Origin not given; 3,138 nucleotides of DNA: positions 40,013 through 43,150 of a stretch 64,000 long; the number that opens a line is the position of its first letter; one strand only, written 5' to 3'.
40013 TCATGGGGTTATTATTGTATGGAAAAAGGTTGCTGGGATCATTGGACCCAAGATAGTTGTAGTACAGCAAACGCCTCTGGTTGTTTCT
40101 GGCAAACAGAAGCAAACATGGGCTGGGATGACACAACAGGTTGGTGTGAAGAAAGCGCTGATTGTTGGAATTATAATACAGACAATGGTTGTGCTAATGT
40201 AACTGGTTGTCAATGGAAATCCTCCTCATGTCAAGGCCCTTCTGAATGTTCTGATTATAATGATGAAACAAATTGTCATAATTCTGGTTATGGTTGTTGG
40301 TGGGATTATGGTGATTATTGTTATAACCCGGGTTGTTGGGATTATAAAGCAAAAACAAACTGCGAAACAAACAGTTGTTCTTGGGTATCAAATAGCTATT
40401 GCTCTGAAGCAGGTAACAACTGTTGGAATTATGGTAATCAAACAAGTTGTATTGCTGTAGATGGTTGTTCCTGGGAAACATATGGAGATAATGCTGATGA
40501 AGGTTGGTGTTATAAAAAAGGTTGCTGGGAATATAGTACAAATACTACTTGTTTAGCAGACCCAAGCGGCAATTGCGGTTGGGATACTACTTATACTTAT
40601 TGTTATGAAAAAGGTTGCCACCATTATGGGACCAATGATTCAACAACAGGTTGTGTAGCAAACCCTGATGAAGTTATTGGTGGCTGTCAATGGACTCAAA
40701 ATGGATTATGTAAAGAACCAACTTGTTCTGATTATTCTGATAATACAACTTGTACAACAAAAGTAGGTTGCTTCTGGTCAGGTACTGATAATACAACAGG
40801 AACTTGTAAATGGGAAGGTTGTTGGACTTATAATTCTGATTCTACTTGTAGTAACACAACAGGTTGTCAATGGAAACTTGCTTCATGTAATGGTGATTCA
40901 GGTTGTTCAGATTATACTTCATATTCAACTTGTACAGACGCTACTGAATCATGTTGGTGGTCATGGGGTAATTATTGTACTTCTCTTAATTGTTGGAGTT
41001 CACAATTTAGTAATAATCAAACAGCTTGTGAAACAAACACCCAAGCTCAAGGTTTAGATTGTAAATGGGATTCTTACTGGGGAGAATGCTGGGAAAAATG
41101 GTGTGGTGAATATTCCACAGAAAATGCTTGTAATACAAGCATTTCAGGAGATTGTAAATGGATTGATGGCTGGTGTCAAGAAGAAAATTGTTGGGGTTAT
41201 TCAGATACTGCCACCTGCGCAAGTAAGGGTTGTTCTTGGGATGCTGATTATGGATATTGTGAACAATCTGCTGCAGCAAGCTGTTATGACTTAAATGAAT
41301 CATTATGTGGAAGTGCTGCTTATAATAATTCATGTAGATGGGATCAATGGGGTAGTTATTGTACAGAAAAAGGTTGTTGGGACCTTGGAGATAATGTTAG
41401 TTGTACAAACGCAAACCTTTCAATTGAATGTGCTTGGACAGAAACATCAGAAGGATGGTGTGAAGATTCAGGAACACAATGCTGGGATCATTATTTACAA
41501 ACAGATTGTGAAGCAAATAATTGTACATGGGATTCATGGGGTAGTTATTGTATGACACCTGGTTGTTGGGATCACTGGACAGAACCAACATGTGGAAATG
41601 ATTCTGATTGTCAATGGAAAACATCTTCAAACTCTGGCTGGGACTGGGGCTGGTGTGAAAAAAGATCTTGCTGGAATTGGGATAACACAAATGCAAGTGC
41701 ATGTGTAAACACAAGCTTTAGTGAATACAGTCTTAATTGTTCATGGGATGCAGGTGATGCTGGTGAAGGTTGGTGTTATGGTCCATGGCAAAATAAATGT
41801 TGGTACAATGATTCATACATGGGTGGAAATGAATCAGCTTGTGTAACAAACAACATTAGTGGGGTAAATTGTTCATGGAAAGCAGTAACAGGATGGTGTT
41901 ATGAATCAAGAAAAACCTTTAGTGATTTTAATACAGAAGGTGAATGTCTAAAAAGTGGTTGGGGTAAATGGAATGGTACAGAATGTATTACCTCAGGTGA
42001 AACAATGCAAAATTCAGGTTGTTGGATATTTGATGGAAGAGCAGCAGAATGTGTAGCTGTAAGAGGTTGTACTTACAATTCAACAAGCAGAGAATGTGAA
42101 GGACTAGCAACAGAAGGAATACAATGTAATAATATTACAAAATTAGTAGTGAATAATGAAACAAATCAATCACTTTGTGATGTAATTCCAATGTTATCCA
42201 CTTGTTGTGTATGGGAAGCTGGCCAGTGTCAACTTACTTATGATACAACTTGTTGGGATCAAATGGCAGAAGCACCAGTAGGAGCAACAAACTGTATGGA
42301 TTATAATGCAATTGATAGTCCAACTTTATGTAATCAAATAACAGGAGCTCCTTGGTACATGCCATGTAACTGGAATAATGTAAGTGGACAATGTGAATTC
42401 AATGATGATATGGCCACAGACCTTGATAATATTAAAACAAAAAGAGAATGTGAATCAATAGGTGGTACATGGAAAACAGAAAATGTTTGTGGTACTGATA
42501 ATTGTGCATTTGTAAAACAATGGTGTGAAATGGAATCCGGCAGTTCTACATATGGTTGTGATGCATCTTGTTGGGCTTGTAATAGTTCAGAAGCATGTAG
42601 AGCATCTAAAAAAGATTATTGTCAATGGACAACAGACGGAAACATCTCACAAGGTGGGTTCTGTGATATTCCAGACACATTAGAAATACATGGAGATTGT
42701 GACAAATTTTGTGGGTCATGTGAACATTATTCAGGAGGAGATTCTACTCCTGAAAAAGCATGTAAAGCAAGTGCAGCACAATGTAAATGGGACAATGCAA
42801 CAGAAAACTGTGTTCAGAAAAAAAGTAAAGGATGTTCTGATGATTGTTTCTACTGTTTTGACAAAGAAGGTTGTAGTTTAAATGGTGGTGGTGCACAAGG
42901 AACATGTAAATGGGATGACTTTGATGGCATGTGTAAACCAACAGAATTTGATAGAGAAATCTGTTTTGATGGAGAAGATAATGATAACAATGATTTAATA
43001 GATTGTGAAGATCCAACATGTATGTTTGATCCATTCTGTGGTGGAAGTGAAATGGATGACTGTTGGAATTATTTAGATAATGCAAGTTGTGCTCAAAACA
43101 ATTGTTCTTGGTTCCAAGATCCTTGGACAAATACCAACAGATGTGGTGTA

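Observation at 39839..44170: About 1,440-aa array of an unrecognised Cys/Trp-rich mini-repeat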

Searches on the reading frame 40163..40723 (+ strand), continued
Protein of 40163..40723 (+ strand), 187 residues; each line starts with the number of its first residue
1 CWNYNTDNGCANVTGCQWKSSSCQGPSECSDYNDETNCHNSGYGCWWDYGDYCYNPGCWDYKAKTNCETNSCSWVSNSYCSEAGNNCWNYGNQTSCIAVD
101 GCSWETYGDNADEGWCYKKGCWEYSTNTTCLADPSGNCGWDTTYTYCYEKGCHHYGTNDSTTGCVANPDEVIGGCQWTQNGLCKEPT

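Call 85: fold_search(model_id=the predicted structure, library=viral)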
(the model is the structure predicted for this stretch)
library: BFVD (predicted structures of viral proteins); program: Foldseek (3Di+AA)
matches with E <= 10: 83; with E <= 0.001: 0
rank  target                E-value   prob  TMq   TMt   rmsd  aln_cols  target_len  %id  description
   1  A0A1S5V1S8            4.2e-01  0.05  0.14  0.13  19.9       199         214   10  (no name in the UniProt tables at hand)
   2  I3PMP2                4.2e-01  0.04  0.14  0.08  31.9       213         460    9  Fiber-2 [Goose adenovirus 4]
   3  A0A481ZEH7            4.5e-01  0.08  0.18  0.16  18.0       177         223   19  Transmembrane protein [Pithovirus LCPAC404]
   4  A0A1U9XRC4            4.7e-01  0.04  0.16  0.10  31.8       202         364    7  Fiber protein (Fragment) [Fowl aviadenovirus E]
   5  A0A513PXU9            5.4e-01  0.02  0.12  0.06  45.2       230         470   12  Fiber protein (Fragment) [Porcine adenovirus]
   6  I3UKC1                6.9e-01  0.03  0.13  0.08  16.0       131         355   11  (no name in the UniProt tables at hand)
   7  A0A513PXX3            9.5e-01  0.02  0.12  0.09  34.2       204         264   10  Fiber protein (Fragment) [Porcine adenovirus]
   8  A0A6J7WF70            1.1e+00  0.02  0.11  0.04  21.1       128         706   12  Collagen triple helix repeat [uncultured Caudovirales phage]
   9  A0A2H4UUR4            1.5e+00  0.47  0.14  0.27   1.5        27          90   30  Uncharacterized protein [Bodo saltans virus]
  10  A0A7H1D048            1.6e+00  0.02  0.12  0.12  24.1       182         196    9  Fiber protein (Fragment) [Fowl aviadenovirus E]
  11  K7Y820                1.6e+00  0.02  0.13  0.12  21.3       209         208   11  EGF-like domain-containing protein [Megavirus courdo11]
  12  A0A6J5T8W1            1.6e+00  0.01  0.13  0.06  29.7       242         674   14  Uncharacterized protein [uncultured Caudovirales phage]
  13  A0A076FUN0            2.0e+00  0.02  0.14  0.08  30.4       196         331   10  Fiber 1 [Lizard adenovirus 2]
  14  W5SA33                2.2e+00  0.66  0.16  0.24   1.6        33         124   27  Uncharacterized protein [Pithovirus sibericum]
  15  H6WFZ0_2              2.2e+00  0.04  0.14  0.04  10.1        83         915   17  Tail fiber [Cyanophage S-TIM5]
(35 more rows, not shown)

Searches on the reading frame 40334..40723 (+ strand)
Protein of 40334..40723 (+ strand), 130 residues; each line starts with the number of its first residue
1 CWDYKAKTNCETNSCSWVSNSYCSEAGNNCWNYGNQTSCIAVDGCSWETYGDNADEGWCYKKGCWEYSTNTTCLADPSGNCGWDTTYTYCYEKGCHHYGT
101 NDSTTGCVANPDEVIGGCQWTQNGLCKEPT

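Call 55: search_protein_families(library=pfam, proteins=[window:40334-40723:+], max_evalue=10)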
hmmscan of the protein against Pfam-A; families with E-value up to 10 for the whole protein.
seq(130 aa): 2 families
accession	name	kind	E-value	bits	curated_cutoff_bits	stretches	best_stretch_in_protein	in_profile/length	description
PF01508.21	Paramecium_SA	-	0.021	15.7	21.2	1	57-95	21-61/62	Paramecium surface antigen domain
PF01609.27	DDE_Tnp_1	-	0.11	12.7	23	1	36-79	3-46/200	Transposase DDE domain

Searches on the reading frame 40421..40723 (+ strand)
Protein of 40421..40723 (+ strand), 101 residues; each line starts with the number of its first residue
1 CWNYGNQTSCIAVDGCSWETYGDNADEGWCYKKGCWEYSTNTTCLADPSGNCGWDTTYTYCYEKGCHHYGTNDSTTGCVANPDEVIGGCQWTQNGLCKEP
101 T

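Call 19: search_protein_families(library=pfam, proteins=[window:40421-40723:+], max_evalue=10)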
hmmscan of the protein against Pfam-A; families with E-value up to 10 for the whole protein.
seq(101 aa): 3 families
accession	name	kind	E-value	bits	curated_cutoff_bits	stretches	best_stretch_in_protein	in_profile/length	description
PF01508.21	Paramecium_SA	-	0.059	14.3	21.2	1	20-66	18-61/62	Paramecium surface antigen domain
PF01609.27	DDE_Tnp_1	-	0.066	13.4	23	1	7-50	3-46/200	Transposase DDE domain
PF01437.31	PSI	-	0.23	12.3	23.1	1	35-69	2-37/52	Plexin repeat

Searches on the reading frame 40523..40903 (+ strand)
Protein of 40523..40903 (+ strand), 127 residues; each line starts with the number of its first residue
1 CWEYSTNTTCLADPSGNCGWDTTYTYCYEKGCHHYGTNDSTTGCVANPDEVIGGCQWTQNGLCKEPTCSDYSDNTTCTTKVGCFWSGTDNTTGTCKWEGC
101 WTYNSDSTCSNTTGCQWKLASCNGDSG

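Call 55: search_protein_families(library=pfam, proteins=[window:40523-40903:+], max_evalue=10)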
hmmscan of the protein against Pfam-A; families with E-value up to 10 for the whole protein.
seq(127 aa): 2 families
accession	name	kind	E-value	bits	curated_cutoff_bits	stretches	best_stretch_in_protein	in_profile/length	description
PF01508.21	Paramecium_SA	-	0.12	13.3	21.2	1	1-32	30-61/62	Paramecium surface antigen domain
PF01437.31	PSI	-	3.5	8.5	23.1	1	1-34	2-36/52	Plexin repeat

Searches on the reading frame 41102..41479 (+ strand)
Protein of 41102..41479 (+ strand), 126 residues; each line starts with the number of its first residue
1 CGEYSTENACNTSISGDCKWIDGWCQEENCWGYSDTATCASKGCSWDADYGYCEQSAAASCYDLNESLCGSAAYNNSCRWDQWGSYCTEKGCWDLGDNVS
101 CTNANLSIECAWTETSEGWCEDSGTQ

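Call 55: search_protein_families(library=pfam, proteins=[window:41102-41479:+], max_evalue=10)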
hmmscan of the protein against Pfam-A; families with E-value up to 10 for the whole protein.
seq(126 aa): 1 family
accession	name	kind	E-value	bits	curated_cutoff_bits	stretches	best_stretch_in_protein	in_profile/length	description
PF01508.21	Paramecium_SA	-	0.043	14.7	21.2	2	1-30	30-61/62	Paramecium surface antigen domain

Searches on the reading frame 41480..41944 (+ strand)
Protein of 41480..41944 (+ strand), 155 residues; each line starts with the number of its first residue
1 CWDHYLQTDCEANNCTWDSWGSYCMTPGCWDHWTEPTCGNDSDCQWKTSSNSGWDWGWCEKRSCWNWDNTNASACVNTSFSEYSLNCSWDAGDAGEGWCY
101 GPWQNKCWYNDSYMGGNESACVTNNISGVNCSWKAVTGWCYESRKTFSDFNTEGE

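Call 55: search_protein_families(library=pfam, proteins=[window:41480-41944:+], max_evalue=10)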
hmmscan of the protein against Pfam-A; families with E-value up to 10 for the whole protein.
seq(155 aa): 1 family
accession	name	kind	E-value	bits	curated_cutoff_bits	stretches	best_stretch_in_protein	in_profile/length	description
PF18207.7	LIFR_N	-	0.012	16.3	24.1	1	121-137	5-21/79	Leukemia inhibitory factor receptor N-terminal domain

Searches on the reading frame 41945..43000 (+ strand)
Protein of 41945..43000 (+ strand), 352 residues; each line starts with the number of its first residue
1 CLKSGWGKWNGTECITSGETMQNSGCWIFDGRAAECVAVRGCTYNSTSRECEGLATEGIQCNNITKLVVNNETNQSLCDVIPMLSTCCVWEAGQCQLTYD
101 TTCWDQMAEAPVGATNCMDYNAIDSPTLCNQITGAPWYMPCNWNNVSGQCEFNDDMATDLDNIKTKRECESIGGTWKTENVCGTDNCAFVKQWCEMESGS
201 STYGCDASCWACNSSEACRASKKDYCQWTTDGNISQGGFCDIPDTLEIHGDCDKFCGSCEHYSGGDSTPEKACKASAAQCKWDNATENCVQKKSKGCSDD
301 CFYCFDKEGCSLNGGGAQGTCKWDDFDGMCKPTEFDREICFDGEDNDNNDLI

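Call 19: search_protein_families(library=pfam, proteins=[window:41945-43000:+], max_evalue=10)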
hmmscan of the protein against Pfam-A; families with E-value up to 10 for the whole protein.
window:41945-43000:+ (352 aa): 0 families
